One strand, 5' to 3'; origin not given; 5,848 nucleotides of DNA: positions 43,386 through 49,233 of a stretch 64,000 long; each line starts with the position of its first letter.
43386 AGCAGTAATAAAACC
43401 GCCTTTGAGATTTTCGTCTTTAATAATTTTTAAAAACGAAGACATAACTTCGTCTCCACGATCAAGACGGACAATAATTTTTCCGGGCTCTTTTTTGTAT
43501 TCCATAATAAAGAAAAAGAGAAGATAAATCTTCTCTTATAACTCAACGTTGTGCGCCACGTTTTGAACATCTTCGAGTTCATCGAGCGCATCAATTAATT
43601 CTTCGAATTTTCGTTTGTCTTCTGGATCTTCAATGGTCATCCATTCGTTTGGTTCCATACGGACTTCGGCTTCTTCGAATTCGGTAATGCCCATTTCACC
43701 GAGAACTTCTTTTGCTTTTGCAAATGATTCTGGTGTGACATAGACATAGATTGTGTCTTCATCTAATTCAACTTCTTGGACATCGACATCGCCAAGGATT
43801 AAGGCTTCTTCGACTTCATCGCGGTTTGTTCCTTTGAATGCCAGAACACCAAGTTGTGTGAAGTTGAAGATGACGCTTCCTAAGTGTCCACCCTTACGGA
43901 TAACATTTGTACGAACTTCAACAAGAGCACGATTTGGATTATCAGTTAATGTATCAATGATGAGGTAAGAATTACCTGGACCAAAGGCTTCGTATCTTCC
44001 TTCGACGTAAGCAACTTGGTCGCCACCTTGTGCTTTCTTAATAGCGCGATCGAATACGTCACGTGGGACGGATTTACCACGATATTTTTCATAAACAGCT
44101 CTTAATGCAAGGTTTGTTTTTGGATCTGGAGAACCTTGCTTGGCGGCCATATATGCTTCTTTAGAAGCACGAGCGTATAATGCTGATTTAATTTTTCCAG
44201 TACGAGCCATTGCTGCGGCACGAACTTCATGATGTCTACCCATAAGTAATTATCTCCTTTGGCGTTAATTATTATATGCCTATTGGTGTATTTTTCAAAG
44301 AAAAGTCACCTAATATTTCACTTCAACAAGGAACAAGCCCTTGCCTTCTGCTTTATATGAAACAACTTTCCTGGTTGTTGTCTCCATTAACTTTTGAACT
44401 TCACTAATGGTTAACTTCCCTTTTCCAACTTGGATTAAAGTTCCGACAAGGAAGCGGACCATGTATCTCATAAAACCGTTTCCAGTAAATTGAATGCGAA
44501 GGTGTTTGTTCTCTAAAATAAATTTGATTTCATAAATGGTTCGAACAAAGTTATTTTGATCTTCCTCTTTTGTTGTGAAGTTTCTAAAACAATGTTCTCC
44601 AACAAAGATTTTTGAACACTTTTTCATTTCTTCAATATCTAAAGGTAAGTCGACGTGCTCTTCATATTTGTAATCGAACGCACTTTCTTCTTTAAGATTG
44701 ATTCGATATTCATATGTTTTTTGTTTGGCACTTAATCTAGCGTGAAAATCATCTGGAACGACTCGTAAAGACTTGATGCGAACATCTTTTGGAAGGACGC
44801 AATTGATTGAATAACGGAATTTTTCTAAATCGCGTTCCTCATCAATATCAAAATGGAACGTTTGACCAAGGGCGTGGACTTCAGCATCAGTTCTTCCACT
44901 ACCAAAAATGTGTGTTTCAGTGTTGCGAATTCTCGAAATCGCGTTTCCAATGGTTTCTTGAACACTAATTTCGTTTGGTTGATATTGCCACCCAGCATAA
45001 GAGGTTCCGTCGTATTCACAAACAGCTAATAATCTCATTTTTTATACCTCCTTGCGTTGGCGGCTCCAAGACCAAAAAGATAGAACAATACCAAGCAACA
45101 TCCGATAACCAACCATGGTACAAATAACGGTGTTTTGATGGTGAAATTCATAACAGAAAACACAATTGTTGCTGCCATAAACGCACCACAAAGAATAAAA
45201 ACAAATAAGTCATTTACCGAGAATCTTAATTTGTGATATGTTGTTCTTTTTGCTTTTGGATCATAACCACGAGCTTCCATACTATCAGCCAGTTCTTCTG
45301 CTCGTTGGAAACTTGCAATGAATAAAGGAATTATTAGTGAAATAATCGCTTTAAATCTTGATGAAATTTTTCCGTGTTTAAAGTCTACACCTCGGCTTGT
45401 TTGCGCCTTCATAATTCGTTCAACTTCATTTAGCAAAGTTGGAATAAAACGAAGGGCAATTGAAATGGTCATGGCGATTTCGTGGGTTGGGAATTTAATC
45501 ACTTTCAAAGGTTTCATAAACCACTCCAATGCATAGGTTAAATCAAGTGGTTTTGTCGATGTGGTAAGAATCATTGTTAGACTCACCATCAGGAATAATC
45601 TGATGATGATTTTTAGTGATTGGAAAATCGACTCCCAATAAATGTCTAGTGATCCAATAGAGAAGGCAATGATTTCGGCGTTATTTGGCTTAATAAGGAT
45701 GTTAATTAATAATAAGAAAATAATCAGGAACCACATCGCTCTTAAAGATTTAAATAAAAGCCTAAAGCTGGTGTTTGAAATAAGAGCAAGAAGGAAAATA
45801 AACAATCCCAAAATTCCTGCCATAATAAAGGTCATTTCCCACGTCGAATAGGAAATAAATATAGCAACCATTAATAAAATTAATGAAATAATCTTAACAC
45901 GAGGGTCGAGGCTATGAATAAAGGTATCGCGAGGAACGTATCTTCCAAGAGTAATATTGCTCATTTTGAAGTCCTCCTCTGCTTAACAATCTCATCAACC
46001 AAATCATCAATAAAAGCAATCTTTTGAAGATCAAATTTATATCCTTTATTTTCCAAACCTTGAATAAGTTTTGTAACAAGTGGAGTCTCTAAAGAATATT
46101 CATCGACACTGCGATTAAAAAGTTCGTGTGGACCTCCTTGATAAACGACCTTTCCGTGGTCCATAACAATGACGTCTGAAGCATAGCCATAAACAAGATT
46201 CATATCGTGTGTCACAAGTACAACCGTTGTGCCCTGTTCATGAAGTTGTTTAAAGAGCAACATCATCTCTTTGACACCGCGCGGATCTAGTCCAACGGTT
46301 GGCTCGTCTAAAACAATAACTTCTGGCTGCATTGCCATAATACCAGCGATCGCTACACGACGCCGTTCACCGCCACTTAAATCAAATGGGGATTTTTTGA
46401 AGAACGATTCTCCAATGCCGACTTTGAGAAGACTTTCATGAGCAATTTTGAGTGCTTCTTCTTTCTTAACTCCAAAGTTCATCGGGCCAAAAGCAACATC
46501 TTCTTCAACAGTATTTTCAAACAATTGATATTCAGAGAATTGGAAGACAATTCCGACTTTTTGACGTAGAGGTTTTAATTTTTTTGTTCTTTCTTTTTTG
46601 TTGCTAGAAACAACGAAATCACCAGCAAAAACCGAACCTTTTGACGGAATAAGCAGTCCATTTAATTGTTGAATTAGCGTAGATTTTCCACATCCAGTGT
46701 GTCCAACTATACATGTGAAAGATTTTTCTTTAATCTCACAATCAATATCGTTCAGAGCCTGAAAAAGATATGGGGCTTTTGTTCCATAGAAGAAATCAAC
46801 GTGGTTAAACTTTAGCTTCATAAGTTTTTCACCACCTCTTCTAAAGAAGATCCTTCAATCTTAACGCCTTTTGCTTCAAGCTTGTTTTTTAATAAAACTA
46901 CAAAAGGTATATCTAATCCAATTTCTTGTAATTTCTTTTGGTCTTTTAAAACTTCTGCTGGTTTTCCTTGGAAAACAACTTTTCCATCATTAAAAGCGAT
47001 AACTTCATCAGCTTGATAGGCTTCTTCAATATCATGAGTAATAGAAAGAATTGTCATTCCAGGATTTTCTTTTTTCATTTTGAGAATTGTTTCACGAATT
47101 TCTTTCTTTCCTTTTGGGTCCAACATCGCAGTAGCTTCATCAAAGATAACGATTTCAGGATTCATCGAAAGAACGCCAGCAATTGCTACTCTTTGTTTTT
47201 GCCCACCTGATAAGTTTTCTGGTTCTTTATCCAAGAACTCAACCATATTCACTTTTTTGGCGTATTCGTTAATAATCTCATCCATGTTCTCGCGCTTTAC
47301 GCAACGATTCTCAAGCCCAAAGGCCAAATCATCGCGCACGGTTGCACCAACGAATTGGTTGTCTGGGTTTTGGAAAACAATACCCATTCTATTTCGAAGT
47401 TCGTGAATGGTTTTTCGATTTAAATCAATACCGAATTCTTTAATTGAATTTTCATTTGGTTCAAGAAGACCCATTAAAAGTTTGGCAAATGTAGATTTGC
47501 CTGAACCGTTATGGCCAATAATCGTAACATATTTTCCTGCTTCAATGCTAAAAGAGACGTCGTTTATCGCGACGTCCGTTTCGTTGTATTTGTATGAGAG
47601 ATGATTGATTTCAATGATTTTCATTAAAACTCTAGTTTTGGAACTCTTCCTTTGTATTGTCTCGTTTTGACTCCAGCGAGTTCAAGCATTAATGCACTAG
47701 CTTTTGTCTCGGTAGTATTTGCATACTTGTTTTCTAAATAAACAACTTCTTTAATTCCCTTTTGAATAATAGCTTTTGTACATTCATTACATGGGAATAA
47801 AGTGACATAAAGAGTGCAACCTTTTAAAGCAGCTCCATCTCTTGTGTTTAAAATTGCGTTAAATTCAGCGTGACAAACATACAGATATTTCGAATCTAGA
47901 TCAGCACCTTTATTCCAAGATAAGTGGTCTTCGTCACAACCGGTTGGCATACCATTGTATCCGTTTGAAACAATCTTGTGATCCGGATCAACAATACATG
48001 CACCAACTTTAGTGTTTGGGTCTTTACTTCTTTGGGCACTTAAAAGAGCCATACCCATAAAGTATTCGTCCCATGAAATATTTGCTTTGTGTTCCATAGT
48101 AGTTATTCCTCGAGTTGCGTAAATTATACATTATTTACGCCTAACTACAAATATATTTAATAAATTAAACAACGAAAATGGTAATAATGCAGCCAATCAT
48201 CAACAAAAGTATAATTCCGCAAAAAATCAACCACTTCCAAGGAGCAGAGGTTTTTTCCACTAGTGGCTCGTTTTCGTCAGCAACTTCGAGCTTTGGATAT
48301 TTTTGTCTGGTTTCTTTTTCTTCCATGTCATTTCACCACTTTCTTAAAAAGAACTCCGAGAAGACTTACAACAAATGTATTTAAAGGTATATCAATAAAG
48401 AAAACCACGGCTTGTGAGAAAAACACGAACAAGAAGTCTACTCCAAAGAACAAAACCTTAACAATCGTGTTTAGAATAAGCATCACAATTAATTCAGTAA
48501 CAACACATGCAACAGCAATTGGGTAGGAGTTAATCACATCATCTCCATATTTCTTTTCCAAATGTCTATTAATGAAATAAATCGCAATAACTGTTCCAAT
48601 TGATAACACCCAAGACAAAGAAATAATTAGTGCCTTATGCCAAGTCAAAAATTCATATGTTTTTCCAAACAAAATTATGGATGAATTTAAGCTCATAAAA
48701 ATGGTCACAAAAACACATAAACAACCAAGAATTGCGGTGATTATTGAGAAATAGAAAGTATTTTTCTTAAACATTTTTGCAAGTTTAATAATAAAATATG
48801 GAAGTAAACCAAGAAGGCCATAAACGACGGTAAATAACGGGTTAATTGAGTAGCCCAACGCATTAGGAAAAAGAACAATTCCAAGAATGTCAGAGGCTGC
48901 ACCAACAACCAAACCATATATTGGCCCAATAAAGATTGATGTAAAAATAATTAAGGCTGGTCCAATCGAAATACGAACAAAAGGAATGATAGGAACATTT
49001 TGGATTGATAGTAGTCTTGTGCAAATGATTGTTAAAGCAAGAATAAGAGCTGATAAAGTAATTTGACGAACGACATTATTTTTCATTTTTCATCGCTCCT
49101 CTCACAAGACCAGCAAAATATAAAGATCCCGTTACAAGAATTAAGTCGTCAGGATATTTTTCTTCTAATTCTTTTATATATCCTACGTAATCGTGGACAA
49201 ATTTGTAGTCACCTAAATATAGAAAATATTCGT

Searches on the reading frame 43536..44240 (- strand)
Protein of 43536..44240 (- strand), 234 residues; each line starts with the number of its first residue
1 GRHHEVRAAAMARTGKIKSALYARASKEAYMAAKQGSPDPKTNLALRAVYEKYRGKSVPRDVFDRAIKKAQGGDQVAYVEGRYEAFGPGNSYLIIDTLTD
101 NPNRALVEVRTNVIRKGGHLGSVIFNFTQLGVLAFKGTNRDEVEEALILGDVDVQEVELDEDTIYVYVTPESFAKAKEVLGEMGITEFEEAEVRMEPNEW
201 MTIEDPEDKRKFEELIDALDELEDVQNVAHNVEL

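Call 59: search_protein_families(library=pfam, proteins=[window:43536-44240:-], max_evalue=0.000001)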
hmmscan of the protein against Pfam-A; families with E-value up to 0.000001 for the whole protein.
window:43536-44240:- (234 aa): 2 families
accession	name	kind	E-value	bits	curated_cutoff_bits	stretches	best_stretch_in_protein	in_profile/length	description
PF01709.26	Transcrip_reg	-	9.1e-39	133.2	27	1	78-232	1-160/160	TACO1/YebC second and third domain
PF20772.2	TACO1_YebC_N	-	8.8e-18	65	36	1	5-73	4-73/73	TACO1/YebC protein N-terminal domain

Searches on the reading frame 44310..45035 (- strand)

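Call 59: search_protein_families(library=pfam, proteins=[window:44310-45035:-], max_evalue=0.000001)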
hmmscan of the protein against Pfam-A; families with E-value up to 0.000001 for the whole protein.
window:44310-45035:- (241 aa): 1 family
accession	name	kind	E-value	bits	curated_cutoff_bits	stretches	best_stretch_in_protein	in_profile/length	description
PF01416.25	PseudoU_synth_1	-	7e-36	123.4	23.3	2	142-241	3-107/108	tRNA pseudouridine synthase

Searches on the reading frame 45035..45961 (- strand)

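Call 59: search_protein_families(library=pfam, proteins=[window:45035-45961:-], max_evalue=0.000001)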
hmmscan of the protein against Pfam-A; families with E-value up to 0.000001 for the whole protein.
window:45035-45961:- (308 aa): 1 family
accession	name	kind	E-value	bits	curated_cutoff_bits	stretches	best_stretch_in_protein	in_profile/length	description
PF02361.21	CbiQ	-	1.6e-45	155.8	25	1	13-240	3-214/216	Cobalt transport protein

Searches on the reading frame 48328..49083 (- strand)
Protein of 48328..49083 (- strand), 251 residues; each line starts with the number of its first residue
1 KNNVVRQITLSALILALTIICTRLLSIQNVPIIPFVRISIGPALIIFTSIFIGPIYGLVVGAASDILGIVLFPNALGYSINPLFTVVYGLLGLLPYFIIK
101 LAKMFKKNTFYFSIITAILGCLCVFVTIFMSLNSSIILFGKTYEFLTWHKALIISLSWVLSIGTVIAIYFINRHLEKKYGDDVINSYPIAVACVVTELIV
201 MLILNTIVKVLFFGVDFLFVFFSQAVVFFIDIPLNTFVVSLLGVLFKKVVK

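Call 4: search_protein_families(library=pfam, proteins=[window:48328-49083:-], max_evalue=1)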
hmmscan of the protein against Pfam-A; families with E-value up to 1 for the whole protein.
window:48328-49083:- (251 aa): 2 families
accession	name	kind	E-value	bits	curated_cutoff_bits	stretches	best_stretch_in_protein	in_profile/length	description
PF12822.12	ECF_trnsprt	-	2.2e-08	34.7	30.7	1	6-164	1-154/169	ECF transporter, substrate-specific component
PF07155.17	ECF-ribofla_trS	-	6e-06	26.8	26.7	1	4-171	3-167/172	ECF-type riboflavin transporter, S component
